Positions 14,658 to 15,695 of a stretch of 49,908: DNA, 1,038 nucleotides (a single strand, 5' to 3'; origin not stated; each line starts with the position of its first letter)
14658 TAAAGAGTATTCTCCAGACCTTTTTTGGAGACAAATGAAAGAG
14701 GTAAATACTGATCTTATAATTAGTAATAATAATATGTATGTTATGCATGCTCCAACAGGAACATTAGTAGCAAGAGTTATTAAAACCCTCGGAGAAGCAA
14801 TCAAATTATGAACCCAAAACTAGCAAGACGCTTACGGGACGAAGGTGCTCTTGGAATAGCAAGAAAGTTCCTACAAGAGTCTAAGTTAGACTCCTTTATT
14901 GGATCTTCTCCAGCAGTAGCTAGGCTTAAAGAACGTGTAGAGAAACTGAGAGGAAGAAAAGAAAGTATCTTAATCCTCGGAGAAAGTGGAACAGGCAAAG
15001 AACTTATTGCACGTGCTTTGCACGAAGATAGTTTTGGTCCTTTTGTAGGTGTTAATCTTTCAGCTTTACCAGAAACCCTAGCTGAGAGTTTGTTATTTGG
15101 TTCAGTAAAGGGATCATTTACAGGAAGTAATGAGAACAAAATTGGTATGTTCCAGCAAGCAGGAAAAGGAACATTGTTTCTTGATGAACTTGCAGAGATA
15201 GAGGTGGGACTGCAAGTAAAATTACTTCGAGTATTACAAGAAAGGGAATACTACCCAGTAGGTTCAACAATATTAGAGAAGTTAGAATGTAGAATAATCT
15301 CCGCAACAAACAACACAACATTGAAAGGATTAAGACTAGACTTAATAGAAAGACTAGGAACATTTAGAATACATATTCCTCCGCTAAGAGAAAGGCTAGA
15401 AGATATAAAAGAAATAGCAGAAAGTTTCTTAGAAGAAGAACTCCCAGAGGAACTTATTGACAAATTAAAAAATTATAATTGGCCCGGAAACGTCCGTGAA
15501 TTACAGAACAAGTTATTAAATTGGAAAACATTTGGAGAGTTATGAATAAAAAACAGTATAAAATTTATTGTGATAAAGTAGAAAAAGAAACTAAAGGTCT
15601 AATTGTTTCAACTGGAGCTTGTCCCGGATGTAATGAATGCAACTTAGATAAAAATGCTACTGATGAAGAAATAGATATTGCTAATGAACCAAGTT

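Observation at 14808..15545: Phage-encoded minimal sigma-54 activator: AAA+ core only, GSFTGS loop, no sensor and no DNA-binding domain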

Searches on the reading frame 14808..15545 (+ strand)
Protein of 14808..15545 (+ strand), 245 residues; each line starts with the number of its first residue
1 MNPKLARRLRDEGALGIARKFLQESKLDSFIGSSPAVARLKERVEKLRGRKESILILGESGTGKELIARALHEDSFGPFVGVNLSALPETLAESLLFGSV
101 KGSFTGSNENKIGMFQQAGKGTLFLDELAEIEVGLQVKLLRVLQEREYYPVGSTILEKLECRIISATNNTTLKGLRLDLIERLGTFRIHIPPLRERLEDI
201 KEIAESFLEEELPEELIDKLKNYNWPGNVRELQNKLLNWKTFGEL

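Call 4: search_protein_families(library=pfam, proteins=[window:14808-15545:+], max_evalue=1)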
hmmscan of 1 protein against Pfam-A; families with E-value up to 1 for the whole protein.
window:14808-15545:+ (245 aa): 14 families
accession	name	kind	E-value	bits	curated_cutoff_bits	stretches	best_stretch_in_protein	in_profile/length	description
PF00158.32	Sigma54_activat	-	1.6e-46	158.5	20.2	1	31-188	2-167/168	Sigma-54 interaction domain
PF14532.12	Sigma54_activ_2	-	9.9e-17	61.9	25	1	31-193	1-138/138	Sigma-54 interaction domain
PF25601.1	AAA_lid_14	-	1e-09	38.5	27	1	194-235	1-52/87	AAA+ ATPase lid domain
PF07728.20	AAA_5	-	7.9e-06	26.4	22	1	54-174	2-130/139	AAA domain (dynein-related subfamily)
PF13191.12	AAA_16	-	0.00025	22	32.6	1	30-78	2-51/167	AAA ATPase domain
PF01078.27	Mg_chelatase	-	0.00025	20.9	20.3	1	106-135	93-122/207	Magnesium chelatase, subunit ChlI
PF00004.35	AAA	-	0.00028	21.8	21.2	1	54-169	1-110/131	ATPase family associated with various cellular activities (AAA)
PF07724.20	AAA_2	-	0.013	16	27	1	52-145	4-101/166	AAA domain (Cdc48 subfamily)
PF06068.19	TIP49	-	0.046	13.3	23.8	0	45-73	46-72/347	TIP49 P-loop domain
PF20030.5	bpMoxR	-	0.048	13.2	27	1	51-168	31-145/205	MoxR domain in the MoxR-vWA-beta-propeller ternary systems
PF05621.17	TniB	-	0.052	13.4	22.4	0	36-72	19-56/189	Bacterial TniB protein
PF13401.12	AAA_22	-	0.15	12.8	27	1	50-74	4-28/130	AAA domain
PF20720.3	nSTAND3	-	0.19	11.9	27.2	1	49-72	15-38/155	Novel STAND NTPase 3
PF13245.12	AAA_19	-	0.26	11.9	25.1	0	119-147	90-118/134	AAA domain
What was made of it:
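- On Bacterial enhancer-binding proteins (sigma-54 activators, Pfam PF00158): 158.5 bits against a cut-off of 20.2; profile positions 2-167 of 168 (call 4).
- On Core-only EBPs (FleT-type architecture: no regulatory and no DNA-binding domain): There is no HTH_8 hit (call 4).
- Checked: No receiver, GAF, PAS or HTH_8 hit, even at E<=1 (call 4).
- PF00158 E 1.6e-46, and nothing else but the lid (call 4).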

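Call 5: search_protein_families(library=ncbifam, proteins=[window:14808-15545:+], max_evalue=0.01)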
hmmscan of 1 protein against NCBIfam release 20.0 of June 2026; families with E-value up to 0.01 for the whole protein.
window:14808-15545:+ (245 aa): 28 families (the best 25 are shown)
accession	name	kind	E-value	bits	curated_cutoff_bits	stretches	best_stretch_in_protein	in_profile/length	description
NF041552.1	TF_PrdR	equivalog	7.1e-61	206.2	795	1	23-235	262-492/577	sigma-54 dependent transcriptional regulator PrdR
NF003451.0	PRK05022.1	equivalog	3.4e-60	204.2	476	1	25-235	187-415/512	nitric oxide reductase transcriptional regulator NorR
TIGR01817.1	nifA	equivalog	7.2e-60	203.2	528.85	1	23-235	191-420/534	nif-specific transcriptional activator NifA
TIGR01818.1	ntrC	equivalog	2.5e-59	201.3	558.6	1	26-235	132-359/463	nitrogen regulation protein NR(I)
NF038308.1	RNA_repair_RtcR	equivalog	1.8e-56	192.1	650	1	30-242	182-421/530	RNA repair transcriptional activator RtcR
NF008469.0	PRK11361.1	equivalog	4.3e-53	180.6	714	1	25-235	140-368/461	acetoacetate metabolism transcriptional regulator AtoC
TIGR02915.1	PEP_resp_reg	equivalog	2.8e-51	174.8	502.6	1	22-236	133-365/445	PEP-CTERM-box response regulator transcription factor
NF041946.1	LuxO_transreg_Vib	equivalog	3.6e-51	174.4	800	1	24-238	129-361/463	quorum-sensing sigma-54 dependent transcriptional regulator LuxO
TIGR02329.1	propionate_PrpR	equivalog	2e-50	171.9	499.2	1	21-234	205-441/526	propionate catabolism operon regulatory protein PrpR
TIGR02974.1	phageshock_pspF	equivalog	7.2e-50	170.1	443.55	1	31-235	2-225/336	phage shock protein operon transcriptional activator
NF049963.1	RespRegFlgRCampy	domain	7e-49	166.8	750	1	23-232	129-356/429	fla regulon two-component system response regulator FlgR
NF011958.0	PRK15429.1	equivalog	6e-48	163.9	830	1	23-235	374-604/692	formate hydrogenlyase transcriptional activator FlhA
NF050807.1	TransRegFlbDCaul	equivalog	1.4e-47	162.6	750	1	29-236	119-344/454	sigma-54-dependent transcriptional regulator FlbD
NF011953.0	PRK15424.1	equivalog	5.9e-47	160.5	703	1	19-235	210-457/538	propionate catabolism operon regulatory protein PrpR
NF008176.1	PRK10923.1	equivalog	8.6e-47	159.8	620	1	27-239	137-366/469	nitrogen regulation protein NR(I)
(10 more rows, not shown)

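Call 6: search_protein_families(library=phrogs, proteins=[window:14808-15545:+], max_evalue=0.01)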
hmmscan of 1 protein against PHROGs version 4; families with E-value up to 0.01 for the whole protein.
window:14808-15545:+ (245 aa): 4 families
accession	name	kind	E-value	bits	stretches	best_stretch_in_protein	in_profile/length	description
phrog_7998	-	unknown function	3.4e-41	142.5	1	24-235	11-227/339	-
phrog_168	-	DNA, RNA and nucleotide metabolism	5.6e-08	33.8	1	26-213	19-183/314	clamp loader of DNA polymerase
phrog_4339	-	unknown function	0.003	17.7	1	50-88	50-88/552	-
phrog_16448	-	other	0.0061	15.9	1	48-174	446-574/680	ATPase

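Call 9: search_dna_similar(query=window:14808-15545:+, collection=phages, mode=protein, max_rows=40)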
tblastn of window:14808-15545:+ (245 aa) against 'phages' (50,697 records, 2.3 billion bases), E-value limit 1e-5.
Records with a match: 65; places in all: 69; records where one place covers at least 80% of the query: 32.
Best place of each record, by identity: <60% 65.
By first word of the organism name: Salmonella 16; Listeria 14; Acinetobacter 13; Bacteriophage 9; Enterococcus 8; Escherichia 3; Helicobacter 1; Phage 1.
By host as written in the record: - 25; Listeria monocytogenes 14; Homo sapiens 8; Salmonella enterica subsp. enterica serovar Kentucky 8; Enterococcus faecalis 5; Escherichia coli O157:H7 ATCC 43895 3; Helicobacter pylori Pt11444 1; bacteria 1.
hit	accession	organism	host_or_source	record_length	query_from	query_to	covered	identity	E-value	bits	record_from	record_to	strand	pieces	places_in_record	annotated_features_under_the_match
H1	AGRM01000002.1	Salmonella enterica subsp. houtenae str. ATCC BAA-1581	Homo sapiens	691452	2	236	96%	39.9%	4e-42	158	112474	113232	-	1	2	GAF domain protein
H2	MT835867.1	Bacteriophage sp.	human fecal samples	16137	5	236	95%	39.7%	2e-36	141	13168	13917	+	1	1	record has no annotation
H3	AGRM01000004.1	Salmonella enterica subsp. houtenae str. ATCC BAA-1581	Homo sapiens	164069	29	241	87%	42.9%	2e-40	153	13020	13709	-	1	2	nitrogen regulation protein NR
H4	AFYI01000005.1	Salmonella enterica subsp. enterica serovar Infantis str. ...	Homo sapiens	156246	29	241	87%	42.0%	3e-40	152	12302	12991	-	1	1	nitrogen regulation protein NR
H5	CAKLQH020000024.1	Acinetobacter phage MD-2021a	not known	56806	29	236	85%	42.0%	2e-37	144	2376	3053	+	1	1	zraR_1: two-component system response regulator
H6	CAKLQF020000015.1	Acinetobacter phage MD-2021a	not known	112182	29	236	85%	42.0%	2e-37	144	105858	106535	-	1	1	zraR_2: two-component system response regulator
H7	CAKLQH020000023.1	Acinetobacter phage MD-2021a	not known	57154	24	244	90%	39.2%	8e-35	137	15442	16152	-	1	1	atoC: acetoacetate metabolism regulator (two-component system response ...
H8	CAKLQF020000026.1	Acinetobacter phage MD-2021a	not known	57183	24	244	90%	39.2%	8e-35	137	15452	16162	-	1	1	atoC: acetoacetate metabolism regulator (two-component system response ...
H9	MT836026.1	Bacteriophage sp.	human fecal samples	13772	27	234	85%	41.6%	9e-39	148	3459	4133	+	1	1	record has no annotation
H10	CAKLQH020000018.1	Acinetobacter phage MD-2021a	not known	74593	30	243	87%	40.1%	5e-37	143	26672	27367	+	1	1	glnG_2: nitrogen regulation protein NR(I)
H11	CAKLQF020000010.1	Acinetobacter phage MD-2021a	not known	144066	30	243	87%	40.1%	5e-37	143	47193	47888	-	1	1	glnG_2: nitrogen regulation protein NR(I)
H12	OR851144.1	Salmonella phage S.Kent 1-2-1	Salmonella enterica subsp. enterica ...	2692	24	234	86%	40.6%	2e-38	147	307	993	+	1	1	record has no annotation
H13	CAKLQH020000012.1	Acinetobacter phage MD-2021a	not known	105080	30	234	84%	41.7%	1e-38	148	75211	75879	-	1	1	glnG_1: nitrogen regulation protein NR(I)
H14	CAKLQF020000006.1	Acinetobacter phage MD-2021a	not known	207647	30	234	84%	41.7%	1e-38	148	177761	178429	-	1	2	glnG_1: nitrogen regulation protein NR(I)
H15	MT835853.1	Bacteriophage sp.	human fecal samples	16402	5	233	93%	37.2%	3e-31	126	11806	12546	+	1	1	record has no annotation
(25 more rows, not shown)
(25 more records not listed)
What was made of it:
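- Tried and rejected: The activator hits were bacterial contamination, prophage flanks or unannotated contigs at under 43% identity (call 9).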
